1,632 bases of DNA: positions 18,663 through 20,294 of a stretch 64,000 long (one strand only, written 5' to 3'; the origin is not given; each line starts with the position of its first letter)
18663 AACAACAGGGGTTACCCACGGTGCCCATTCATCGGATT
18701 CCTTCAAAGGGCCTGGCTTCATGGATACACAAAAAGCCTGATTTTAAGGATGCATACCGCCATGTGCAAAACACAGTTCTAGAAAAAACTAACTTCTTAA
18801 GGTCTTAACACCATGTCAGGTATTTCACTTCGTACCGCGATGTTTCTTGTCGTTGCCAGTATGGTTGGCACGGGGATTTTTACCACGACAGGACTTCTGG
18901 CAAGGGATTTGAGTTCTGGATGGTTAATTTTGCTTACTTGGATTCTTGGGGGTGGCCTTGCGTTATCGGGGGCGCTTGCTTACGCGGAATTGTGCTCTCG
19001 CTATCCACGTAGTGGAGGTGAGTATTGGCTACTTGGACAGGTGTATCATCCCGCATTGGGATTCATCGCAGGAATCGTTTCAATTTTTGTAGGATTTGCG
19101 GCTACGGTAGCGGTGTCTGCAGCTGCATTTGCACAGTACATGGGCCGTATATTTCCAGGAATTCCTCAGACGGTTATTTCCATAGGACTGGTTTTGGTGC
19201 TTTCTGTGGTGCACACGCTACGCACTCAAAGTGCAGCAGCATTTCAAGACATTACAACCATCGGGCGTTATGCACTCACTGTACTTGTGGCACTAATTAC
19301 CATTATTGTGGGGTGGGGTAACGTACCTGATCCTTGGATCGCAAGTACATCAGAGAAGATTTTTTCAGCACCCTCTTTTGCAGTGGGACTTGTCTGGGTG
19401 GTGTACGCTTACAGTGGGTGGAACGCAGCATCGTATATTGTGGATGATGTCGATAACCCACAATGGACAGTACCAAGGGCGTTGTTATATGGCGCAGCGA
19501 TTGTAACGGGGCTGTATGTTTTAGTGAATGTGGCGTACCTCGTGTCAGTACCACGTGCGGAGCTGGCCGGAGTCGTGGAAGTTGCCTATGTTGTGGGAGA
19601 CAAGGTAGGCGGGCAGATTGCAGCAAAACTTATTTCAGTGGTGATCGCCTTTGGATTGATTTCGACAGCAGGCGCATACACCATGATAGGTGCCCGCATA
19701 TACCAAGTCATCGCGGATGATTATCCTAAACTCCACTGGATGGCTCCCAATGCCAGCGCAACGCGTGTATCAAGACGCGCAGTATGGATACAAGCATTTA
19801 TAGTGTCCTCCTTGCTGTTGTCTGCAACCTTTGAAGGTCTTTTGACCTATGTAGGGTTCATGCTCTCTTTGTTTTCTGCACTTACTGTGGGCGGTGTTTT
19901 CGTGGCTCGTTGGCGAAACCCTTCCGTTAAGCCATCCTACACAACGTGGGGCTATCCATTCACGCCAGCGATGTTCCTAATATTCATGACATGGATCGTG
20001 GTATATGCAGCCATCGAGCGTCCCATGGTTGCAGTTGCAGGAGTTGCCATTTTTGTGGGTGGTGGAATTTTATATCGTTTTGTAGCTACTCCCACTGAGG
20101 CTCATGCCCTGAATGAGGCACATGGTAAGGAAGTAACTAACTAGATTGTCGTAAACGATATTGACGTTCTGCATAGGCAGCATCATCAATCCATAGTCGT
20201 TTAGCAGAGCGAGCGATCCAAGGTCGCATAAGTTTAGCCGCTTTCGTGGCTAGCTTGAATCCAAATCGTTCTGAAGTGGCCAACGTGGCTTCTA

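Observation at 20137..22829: Non-canonical tubulin/FtsZ-like GTPase translationally coupled to a Rieske oxygenase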

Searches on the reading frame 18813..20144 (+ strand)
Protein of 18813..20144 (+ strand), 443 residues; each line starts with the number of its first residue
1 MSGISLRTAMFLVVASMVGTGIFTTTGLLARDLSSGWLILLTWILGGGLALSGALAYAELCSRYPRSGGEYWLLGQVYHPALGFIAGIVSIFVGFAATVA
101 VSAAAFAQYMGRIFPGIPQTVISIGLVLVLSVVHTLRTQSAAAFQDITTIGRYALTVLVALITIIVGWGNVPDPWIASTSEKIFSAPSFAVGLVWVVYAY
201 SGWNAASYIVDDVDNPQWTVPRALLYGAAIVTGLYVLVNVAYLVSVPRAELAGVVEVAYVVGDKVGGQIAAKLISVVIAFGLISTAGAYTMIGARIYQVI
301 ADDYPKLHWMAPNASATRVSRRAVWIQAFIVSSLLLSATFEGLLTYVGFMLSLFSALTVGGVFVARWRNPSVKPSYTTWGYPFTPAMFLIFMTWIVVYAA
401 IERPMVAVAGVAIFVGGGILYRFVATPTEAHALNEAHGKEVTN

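Call 3: search_protein_families(library=pfam, proteins=[window:18813-20144:+], max_evalue=0.01)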
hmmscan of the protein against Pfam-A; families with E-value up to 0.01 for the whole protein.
window:18813-20144:+ (443 aa): 2 families
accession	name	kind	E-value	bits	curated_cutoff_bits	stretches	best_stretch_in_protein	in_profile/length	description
PF13520.12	AA_permease_2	-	1e-43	150.3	27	1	4-397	1-405/427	Amino acid permease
PF00324.27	AA_permease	-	2.4e-19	69.8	24.6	1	10-406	3-427/470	Amino acid permease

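Call 56: search_protein_families(library=ncbifam, proteins=[window:18813-20144:+], max_evalue=0.00001)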
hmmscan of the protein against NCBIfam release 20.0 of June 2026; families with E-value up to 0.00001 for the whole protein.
window:18813-20144:+ (443 aa): 10 families
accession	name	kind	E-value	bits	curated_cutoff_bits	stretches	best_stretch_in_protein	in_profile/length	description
TIGR00911.1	2A0308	subfamily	1.4e-45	155.8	701.8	1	4-424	48-474/505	L-type amino acid transporter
TIGR00909.1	2A0306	subfamily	2e-23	83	556.8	1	8-417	9-423/429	amino acid transporter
NF008466.1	PRK11357.1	equivalog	3.7e-19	69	800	1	11-408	17-422/446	fructoselysine/psicoselysine transporter FrlA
NF053761.1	BrChAATpBcaP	equivalog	4.2e-14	52.4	690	1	10-402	30-432/460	branched-chain amino acid transporter BcaP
NF008245.0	PRK11021.1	equivalog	1.6e-13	50.5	284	1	4-338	8-335/419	L-methionine/branched-chain amino acid transporter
NF007754.0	PRK10435.1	equivalog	3.6e-11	42.7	585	1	6-340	9-339/443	cadaverine/lysine antiporter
TIGR00908.1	2A0305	equivalog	7.4e-11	41.6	381.75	1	49-427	52-431/442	ethanolamine permease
TIGR00907.1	2A0304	subfamily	3.9e-09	35.9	598.3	1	29-332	37-368/482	amino acid permease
TIGR00906.1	2A0303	subfamily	3.2e-08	32.5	681.7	1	9-320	38-381/602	cationic amino acid transport permease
NF007929.0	PRK10644.1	equivalog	5.9e-08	31.8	574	1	6-304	12-308/445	arginine/agmatine antiporter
